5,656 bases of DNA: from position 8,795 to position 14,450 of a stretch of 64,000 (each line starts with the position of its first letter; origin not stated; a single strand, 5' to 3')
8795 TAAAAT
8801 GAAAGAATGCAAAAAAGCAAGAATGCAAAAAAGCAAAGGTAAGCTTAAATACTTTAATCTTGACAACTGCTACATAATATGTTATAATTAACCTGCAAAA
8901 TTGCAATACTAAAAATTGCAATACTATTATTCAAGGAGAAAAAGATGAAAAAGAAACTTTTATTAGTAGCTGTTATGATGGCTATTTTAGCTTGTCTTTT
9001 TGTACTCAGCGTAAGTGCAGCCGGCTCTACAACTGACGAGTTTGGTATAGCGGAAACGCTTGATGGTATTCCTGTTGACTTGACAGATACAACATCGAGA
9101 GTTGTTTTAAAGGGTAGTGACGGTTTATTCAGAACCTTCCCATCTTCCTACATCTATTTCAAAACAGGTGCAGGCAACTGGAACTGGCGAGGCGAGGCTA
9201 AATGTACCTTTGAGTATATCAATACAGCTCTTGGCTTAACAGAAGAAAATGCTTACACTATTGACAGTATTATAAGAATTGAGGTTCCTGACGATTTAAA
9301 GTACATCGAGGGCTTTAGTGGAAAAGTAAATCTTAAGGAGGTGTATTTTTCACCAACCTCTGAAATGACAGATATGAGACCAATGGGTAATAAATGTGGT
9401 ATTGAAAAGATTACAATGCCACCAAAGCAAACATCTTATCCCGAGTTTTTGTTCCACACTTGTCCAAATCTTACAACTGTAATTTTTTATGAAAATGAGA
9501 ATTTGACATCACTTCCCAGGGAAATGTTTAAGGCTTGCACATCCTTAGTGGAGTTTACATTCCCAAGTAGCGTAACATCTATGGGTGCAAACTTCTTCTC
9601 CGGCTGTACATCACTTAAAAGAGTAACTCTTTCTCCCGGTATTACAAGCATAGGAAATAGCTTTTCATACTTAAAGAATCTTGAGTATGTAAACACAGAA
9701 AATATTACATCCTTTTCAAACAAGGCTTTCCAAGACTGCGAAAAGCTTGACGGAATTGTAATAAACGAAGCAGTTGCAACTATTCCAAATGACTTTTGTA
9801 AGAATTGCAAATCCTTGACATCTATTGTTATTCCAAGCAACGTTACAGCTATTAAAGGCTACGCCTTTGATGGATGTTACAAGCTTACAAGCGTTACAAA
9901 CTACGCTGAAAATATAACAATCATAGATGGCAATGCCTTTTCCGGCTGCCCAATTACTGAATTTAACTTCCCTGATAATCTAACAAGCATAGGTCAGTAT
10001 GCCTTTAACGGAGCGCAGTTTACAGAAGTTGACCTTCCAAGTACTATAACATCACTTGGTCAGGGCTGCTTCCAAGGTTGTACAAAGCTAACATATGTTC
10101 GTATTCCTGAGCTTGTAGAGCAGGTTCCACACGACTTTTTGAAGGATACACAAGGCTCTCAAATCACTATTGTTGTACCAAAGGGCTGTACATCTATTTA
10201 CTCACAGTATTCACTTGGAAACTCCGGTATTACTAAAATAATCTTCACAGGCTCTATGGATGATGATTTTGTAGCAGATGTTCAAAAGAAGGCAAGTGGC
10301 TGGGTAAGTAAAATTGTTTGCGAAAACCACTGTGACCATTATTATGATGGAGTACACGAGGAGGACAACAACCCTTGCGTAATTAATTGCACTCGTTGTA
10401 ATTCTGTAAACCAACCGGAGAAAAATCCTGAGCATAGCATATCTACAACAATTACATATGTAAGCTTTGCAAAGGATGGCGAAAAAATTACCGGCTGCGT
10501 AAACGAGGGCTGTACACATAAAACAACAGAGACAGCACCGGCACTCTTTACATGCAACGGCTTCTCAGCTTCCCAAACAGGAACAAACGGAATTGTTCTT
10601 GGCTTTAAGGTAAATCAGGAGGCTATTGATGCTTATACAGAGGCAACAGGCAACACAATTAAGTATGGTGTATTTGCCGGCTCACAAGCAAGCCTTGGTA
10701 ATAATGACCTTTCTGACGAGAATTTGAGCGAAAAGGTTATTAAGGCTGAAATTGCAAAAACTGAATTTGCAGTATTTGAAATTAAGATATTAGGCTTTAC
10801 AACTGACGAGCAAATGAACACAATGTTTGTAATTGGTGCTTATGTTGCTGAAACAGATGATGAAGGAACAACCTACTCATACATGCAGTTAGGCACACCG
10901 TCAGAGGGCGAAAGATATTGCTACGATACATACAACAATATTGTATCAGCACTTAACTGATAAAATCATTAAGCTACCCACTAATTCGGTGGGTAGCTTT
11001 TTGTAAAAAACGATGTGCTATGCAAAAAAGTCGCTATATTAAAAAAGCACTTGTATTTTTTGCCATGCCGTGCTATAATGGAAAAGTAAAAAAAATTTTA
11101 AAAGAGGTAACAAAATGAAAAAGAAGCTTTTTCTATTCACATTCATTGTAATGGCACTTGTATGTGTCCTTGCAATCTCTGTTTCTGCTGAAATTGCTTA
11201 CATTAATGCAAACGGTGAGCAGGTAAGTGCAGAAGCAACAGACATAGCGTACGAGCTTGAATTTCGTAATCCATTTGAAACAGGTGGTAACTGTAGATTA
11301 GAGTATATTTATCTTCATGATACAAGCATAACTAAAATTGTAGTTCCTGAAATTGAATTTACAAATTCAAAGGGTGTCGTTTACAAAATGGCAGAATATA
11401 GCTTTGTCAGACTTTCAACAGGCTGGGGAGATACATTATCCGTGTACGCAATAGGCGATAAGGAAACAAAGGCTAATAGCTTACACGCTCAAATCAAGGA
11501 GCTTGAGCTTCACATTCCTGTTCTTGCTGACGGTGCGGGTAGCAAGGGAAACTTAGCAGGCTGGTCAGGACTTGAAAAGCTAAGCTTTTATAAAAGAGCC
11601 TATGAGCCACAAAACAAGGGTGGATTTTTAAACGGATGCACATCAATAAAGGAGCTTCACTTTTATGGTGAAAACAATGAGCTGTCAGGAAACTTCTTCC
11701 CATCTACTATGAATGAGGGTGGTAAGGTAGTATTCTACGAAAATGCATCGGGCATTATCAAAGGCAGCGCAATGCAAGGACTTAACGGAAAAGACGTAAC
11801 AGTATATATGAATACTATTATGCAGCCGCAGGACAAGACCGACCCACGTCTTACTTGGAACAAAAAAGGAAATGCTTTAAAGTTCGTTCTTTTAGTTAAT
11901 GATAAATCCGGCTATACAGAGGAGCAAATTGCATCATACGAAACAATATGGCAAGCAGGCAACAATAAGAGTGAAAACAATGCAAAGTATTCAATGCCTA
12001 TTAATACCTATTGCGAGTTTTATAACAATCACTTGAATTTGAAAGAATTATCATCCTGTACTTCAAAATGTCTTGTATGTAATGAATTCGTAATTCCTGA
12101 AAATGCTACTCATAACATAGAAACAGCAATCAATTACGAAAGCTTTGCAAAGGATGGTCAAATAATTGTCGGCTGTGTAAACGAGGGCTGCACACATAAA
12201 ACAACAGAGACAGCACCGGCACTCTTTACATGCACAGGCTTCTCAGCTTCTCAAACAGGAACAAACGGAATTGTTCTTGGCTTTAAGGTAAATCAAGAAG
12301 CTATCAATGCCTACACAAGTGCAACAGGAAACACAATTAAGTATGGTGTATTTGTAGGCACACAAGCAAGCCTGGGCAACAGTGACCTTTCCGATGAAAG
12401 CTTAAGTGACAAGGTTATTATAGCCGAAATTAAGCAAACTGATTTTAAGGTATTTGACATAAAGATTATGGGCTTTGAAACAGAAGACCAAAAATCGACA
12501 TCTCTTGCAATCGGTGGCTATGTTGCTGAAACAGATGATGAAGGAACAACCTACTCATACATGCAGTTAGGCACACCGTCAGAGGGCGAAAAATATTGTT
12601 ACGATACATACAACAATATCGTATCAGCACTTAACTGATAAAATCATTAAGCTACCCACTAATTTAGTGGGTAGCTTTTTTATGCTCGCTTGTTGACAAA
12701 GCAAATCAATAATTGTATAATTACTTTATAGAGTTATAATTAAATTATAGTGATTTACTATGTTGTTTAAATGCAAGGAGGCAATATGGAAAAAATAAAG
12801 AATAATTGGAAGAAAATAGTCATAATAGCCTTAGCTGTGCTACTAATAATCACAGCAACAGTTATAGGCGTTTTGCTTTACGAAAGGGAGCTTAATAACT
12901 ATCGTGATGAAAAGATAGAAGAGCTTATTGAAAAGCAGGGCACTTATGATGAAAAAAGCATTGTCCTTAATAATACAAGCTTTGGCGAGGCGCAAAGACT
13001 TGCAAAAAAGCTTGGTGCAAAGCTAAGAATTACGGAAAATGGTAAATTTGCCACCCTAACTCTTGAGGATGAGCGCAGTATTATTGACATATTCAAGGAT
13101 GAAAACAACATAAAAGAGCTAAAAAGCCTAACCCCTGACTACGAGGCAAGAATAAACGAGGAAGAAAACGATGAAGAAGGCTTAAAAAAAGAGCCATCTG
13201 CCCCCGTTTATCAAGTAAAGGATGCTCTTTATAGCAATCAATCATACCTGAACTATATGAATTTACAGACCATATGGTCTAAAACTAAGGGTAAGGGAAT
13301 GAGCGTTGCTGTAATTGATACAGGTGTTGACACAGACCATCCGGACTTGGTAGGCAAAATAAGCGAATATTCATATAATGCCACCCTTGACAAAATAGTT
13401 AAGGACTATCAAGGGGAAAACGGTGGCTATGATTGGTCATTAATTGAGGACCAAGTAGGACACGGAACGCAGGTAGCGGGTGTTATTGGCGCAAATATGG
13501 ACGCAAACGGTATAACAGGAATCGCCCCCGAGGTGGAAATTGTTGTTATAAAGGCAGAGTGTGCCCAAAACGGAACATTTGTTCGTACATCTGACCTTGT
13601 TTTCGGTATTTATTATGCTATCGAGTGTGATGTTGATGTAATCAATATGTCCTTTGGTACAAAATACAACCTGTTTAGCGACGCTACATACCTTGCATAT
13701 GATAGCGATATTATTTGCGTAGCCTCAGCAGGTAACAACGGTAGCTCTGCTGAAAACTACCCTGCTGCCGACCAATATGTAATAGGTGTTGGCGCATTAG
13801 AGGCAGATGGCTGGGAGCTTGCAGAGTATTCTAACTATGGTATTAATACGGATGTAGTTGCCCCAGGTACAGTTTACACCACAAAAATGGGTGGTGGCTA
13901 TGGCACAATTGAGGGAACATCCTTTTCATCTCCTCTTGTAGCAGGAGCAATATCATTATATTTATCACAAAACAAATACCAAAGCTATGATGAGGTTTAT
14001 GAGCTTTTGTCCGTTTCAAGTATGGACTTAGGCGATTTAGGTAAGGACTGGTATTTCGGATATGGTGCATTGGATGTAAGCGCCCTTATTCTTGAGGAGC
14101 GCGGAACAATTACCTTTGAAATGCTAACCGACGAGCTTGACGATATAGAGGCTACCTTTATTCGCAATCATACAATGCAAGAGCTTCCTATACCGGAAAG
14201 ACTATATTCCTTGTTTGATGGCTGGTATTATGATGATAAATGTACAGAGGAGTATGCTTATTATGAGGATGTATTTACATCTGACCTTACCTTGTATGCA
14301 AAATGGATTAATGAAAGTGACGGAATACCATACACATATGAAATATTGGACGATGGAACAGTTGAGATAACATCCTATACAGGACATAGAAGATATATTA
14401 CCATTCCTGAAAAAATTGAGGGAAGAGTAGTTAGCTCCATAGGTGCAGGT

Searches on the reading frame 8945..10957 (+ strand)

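Call 9: search_protein_families(library=pfam, proteins=[window:8945-10957:+], max_evalue=0.001)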
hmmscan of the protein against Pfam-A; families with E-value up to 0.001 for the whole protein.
window:8945-10957:+ (671 aa): 3 families
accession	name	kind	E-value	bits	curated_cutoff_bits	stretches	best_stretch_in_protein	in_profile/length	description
PF13306.12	LRR_5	-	2.1e-62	209.1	27.7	3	188-314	1-126/127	BspA type Leucine rich repeat region (6 copies)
PF13855.12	LRR_8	-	9.8e-11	41.7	27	0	209-249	12-54/61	Leucine rich repeat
PF12799.13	LRR_4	-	5.9e-05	23.6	27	0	222-258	1-40/44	Leucine Rich repeats (2 copies)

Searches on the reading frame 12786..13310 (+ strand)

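Call 87: search_protein_families(library=pfam, proteins=[window:12786-13310:+], max_evalue=10)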
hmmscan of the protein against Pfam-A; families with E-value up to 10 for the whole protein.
window:12786-13310:+ (175 aa): 5 families
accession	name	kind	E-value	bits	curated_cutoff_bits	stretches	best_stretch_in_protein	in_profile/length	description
PF00558.24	Vpu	-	0.0017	18.5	24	1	7-71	3-63/81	Vpu protein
PF01336.31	tRNA_anti-codon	-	0.097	13.1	27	1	82-118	10-48/75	OB-fold nucleic acid binding domain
PF07833.16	Cu_amine_oxidN1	-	0.14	12.6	24.2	1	53-122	8-76/108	Copper amine oxidase N-terminal domain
PF00999.27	Na_H_Exchanger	-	0.16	11.2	26.2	1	2-32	65-94/375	Sodium/hydrogen exchanger, transmembrane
PF13786.12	DUF4179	-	0.3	12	30.1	1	4-59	2-55/94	Domain of unknown function (DUF4179)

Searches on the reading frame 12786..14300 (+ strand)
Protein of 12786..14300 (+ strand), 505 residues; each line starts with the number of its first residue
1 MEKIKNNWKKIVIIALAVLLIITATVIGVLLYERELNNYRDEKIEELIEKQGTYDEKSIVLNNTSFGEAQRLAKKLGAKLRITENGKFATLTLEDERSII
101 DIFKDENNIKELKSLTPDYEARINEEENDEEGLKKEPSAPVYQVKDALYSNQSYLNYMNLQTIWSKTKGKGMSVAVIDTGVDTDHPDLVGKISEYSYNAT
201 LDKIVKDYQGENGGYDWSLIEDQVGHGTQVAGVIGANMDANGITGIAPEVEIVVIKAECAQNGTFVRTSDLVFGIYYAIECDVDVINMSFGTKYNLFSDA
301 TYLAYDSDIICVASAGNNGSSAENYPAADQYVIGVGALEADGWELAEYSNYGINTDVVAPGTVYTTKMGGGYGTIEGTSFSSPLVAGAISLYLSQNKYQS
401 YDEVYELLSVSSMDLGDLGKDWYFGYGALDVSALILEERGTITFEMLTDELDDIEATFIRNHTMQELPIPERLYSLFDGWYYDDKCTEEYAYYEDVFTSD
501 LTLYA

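Call 98: search_protein_families(library=ncbifam, proteins=[window:12786-14300:+], max_evalue=1)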
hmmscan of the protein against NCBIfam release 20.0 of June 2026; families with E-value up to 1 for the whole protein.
window:12786-14300:+ (505 aa): 12 families
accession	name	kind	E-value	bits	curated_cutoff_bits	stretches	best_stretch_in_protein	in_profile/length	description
TIGR03921.1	T7SS_mycosin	equivalog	4.5e-46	157.6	278.75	1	158-435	1-285/353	type VII secretion-associated serine protease mycosin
TIGR03895.1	protease_PatA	subfamily_domain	2.4e-19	69.5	421.05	1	226-397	1-181/606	PatA/PatG family cyanobactin maturation protease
NF033595.1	denti_PrtP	equivalog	3.2e-14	52.5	300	2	286-431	342-498/606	dentilisin complex serine proteinase subunit PrtP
NF049966.1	QH_SP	equivalog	1.9e-13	50.3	165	1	174-409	2-208/219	subtilisin-like serine protease QhpE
NF051851.1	AtpSerPepEprS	equivalog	1.8e-09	36.3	1700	2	166-295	63-190/988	autotransporter serine peptidase EprS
NF040553.1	SGO_0316_fam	subfamily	1.1e-08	33.2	1400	1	105-300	227-439/1486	SGO_0316/SGO_0317 family LPXTG-anchored serine peptidase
NF040808.2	CspC_non_triad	exception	2.2e-08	33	675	3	218-321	161-280/556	bile acid germinant receptor pseudoprotease CspC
NF042956.1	IteS_antiphage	equivalog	0.00055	18.3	900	1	222-329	289-406/747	S8 family anti-phage peptidase IteS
NF002299.0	PRK01222.1-6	equivalog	0.00058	19.2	231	1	179-248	124-195/231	phosphoribosylanthranilate isomerase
NF011874.0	PRK15347.1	equivalog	0.011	13.8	852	1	5-87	2-84/921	two component system sensor kinase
NF006072.0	PRK08217.1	subfamily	0.026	14.3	298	1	309-366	149-199/253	3-ketoacyl-(acyl-carrier-protein) reductase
NF045849.1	ICE_MMCAP2_0565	equivalog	0.3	10.8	40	1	2-31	47-76/80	Mbov_0395 family pilin-like conjugal transfer protein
